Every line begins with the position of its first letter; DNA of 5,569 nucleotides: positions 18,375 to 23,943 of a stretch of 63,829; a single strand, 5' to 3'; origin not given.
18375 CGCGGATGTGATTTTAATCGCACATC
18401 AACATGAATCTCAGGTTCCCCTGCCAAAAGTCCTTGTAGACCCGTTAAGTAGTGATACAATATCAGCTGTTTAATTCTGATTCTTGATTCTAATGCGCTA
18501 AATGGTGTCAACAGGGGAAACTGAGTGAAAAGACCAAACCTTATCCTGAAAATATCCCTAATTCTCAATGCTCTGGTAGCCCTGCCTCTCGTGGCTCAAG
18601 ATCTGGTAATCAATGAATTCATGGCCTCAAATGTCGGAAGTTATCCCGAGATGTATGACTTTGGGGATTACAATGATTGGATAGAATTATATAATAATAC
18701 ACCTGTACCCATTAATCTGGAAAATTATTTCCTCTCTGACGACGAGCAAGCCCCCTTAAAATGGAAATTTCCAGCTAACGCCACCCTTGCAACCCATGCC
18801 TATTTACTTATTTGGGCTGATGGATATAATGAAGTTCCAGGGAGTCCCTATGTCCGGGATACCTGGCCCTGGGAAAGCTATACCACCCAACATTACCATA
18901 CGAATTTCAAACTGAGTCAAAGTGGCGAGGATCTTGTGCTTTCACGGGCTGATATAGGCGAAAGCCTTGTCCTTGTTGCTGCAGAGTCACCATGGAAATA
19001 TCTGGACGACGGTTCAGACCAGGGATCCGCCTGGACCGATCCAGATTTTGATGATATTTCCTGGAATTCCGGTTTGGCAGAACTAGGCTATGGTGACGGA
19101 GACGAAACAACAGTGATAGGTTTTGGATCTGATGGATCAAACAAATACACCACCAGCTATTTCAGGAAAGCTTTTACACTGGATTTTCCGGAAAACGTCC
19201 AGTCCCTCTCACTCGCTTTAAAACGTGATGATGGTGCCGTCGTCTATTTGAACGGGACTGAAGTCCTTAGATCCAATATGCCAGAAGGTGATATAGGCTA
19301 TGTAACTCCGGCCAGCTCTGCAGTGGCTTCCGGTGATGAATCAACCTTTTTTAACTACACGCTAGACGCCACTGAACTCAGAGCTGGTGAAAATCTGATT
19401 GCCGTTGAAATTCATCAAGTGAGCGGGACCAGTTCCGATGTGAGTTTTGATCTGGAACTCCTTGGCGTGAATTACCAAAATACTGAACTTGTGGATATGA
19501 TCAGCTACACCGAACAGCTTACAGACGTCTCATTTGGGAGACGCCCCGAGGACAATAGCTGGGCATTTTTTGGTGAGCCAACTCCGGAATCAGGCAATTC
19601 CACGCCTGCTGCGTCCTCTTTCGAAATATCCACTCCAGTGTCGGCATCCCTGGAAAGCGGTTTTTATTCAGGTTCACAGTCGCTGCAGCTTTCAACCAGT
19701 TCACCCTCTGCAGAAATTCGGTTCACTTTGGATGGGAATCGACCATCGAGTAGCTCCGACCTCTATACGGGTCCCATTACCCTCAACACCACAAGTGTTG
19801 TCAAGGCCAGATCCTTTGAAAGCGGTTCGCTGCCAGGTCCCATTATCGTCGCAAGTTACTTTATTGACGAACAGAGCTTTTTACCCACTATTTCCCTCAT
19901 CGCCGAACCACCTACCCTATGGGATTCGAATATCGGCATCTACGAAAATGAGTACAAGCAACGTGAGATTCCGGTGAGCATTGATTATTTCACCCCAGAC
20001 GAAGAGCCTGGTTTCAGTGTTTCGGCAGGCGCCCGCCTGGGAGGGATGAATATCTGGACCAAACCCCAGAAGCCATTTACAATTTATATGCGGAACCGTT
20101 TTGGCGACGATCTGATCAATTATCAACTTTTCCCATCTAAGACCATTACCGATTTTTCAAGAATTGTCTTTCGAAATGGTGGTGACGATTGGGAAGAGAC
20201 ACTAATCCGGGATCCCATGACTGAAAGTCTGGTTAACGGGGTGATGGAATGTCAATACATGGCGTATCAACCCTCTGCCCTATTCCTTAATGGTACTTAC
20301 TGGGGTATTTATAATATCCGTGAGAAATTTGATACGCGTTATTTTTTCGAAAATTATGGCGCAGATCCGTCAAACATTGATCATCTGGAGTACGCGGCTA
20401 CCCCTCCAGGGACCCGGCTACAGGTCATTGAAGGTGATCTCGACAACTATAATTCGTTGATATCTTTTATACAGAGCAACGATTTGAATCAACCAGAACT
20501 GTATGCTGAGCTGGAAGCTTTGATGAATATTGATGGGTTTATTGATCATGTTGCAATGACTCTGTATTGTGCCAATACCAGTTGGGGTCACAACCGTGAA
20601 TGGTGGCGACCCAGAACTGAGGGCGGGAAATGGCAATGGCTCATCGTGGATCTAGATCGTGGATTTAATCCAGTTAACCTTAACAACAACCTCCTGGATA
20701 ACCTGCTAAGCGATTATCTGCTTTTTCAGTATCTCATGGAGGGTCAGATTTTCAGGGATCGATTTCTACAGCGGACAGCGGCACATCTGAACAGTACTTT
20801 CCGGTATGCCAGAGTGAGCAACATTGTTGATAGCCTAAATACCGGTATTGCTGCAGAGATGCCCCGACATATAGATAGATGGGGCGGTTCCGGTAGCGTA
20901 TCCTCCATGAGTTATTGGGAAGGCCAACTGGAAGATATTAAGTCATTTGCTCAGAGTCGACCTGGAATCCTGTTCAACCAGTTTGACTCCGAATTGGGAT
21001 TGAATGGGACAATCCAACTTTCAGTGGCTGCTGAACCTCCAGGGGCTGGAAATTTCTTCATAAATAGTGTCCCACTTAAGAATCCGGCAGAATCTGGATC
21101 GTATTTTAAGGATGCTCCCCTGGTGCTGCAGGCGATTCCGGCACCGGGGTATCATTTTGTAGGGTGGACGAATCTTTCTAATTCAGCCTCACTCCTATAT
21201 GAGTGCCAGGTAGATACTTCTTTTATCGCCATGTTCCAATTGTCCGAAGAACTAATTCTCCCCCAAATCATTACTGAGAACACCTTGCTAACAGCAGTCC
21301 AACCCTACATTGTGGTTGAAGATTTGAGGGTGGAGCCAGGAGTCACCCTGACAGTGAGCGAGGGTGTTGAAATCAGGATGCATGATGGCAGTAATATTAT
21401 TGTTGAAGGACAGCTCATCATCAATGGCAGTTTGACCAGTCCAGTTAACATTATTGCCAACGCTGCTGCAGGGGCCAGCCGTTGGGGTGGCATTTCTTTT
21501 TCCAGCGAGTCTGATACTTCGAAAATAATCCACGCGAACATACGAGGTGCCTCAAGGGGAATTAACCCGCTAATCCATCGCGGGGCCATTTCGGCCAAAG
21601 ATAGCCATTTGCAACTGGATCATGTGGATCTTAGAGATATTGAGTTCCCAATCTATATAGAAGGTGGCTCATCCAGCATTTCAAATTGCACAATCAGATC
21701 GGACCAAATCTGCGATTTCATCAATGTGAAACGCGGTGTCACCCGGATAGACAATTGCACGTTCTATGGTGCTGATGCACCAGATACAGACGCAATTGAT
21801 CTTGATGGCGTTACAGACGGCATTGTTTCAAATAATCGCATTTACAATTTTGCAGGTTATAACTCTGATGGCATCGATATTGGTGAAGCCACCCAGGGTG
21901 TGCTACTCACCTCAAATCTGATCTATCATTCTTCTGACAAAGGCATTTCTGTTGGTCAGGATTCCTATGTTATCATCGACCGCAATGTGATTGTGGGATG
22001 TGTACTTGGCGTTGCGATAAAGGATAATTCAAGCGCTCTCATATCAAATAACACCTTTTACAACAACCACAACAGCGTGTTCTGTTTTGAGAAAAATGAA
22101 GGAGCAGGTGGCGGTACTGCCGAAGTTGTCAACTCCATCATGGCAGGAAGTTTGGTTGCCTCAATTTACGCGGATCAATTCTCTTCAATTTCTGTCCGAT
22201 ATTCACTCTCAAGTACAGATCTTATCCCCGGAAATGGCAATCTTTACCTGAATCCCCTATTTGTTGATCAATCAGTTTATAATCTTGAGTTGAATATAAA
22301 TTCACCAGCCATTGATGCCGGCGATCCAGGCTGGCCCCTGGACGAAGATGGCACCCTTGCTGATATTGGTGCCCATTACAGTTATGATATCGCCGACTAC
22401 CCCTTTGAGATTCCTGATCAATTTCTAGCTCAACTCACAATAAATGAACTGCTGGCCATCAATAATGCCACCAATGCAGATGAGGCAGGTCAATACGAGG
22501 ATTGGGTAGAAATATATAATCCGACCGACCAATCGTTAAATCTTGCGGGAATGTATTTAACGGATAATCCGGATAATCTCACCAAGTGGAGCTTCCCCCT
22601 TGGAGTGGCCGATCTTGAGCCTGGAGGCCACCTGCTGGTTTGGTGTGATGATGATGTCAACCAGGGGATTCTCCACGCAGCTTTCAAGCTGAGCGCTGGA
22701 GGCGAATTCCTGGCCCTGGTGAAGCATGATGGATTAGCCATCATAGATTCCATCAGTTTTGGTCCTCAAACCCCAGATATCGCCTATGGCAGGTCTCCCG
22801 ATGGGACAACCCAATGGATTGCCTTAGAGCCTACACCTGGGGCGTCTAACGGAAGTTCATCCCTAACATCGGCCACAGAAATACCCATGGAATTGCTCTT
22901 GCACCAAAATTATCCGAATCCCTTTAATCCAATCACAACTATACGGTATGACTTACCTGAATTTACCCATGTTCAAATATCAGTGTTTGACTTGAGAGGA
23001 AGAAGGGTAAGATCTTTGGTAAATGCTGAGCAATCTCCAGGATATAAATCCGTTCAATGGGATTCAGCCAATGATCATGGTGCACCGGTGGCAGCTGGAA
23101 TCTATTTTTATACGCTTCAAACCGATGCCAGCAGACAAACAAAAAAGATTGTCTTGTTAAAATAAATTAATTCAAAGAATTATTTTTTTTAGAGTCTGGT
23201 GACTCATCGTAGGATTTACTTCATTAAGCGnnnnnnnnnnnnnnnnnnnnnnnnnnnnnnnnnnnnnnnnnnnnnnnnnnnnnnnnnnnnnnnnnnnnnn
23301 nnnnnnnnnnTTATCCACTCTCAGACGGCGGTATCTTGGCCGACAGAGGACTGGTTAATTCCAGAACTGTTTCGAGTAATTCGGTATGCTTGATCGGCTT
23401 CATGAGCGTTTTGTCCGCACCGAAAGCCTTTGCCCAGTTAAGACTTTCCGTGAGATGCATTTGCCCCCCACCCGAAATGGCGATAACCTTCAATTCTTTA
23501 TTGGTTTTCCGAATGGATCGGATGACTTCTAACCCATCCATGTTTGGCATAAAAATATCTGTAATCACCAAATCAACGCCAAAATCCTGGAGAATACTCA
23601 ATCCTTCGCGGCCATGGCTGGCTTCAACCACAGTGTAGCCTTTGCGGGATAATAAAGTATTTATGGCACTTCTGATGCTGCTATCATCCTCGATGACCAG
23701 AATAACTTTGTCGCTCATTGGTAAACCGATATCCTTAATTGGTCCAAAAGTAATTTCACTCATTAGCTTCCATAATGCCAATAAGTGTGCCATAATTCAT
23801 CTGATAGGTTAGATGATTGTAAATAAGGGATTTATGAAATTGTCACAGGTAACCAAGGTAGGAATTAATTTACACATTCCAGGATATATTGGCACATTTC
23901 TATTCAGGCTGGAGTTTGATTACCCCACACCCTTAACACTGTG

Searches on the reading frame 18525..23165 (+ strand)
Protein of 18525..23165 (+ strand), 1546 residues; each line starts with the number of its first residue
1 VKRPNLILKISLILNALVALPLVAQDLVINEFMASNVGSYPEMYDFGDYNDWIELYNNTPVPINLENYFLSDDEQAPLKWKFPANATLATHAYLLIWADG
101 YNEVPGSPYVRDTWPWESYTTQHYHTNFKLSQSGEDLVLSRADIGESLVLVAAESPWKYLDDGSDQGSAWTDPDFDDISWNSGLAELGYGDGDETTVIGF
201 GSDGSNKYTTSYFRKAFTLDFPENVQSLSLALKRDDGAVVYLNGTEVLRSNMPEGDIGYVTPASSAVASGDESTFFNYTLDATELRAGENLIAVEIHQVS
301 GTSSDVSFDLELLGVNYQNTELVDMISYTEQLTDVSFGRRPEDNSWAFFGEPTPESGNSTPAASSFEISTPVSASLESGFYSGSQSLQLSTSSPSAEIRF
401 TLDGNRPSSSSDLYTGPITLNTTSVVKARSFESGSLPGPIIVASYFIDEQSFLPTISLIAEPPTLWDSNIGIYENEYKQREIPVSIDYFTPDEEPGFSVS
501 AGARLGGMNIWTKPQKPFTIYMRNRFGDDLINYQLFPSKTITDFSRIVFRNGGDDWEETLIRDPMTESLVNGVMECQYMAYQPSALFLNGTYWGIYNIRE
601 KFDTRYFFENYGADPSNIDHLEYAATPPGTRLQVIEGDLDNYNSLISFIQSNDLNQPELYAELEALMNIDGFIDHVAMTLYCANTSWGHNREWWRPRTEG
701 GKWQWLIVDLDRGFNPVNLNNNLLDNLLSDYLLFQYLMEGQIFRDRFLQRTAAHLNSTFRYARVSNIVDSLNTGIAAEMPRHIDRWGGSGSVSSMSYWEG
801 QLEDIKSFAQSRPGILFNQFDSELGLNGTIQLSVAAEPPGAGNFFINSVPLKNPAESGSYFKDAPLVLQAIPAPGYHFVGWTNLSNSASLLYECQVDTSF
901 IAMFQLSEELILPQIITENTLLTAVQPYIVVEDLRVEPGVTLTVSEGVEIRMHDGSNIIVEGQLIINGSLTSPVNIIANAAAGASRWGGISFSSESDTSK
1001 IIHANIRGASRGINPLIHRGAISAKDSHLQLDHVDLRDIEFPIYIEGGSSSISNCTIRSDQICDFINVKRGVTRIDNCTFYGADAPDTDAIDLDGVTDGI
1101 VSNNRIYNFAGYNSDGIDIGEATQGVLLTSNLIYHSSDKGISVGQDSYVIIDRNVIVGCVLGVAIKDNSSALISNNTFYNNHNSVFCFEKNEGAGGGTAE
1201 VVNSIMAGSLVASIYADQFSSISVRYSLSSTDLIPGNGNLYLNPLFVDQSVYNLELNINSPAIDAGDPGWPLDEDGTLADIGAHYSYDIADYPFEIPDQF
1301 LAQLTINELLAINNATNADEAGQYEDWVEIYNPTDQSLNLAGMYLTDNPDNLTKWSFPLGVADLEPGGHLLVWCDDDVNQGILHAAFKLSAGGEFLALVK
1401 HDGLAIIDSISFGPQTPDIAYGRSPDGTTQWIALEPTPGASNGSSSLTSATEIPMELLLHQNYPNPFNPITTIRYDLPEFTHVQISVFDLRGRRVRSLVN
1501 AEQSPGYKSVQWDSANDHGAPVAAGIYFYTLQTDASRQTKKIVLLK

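Call 9: search_protein_families(library=pfam, proteins=[window:18525-23165:+])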
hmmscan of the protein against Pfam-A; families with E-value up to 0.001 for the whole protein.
window:18525-23165:+ (1546 aa): 11 families
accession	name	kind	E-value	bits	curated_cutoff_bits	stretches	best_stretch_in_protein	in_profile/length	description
PF08757.17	CotH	-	8.9e-35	121.2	23.8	1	514-814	12-320/322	CotH kinase protein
PF00932.25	LTD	-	3.3e-27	95.4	34.3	2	25-142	6-97/109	Lamin Tail Domain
PF13290.12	CHB_HEX_C_1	-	4.6e-16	59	22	1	377-435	2-60/67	Chitobiase/beta-hexosaminidase C-terminal domain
PF13229.12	Beta_helix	-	4.7e-13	49.5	25.9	1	1043-1188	3-145/158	Right handed beta helix region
PF13287.12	Fn3_assoc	-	9.9e-11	42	23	1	388-445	2-59/59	Fn3 associated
PF13860.13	FlgD_ig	-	7.2e-08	32.7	27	1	1472-1533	13-75/79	FlgD Ig-like domain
PF18962.6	Por_Secre_tail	-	2.1e-07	31.6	27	1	1463-1543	2-74/75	Secretion system C-terminal sorting domain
PF05048.19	NosD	-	3.1e-05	24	23.6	1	1073-1185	71-176/212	Periplasmic copper-binding protein (NosD)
PF17161.10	DUF5123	-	3.8e-05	25.2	35.1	0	1173-1250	3-71/113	Domain of unknown function (DUF5123)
PF18998.6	Flg_new_2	-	0.00041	20.7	23.6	0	856-886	15-45/73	Divergent InlB B-repeat domain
PF13585.12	CHU_C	-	0.0008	19.9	27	0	1478-1541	24-81/86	CHU_C Type IX secretion signal domain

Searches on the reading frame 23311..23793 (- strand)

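Call 68: search_protein_families(library=pfam, proteins=[window:23311-23793:-], max_evalue=0.0001)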
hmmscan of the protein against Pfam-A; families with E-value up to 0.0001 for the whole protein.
window:23311-23793:- (160 aa): 1 family
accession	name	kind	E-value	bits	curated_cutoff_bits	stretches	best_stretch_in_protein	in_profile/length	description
PF00072.30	Response_reg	-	4e-26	91.8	30.2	1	31-143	1-110/111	Response regulator receiver domain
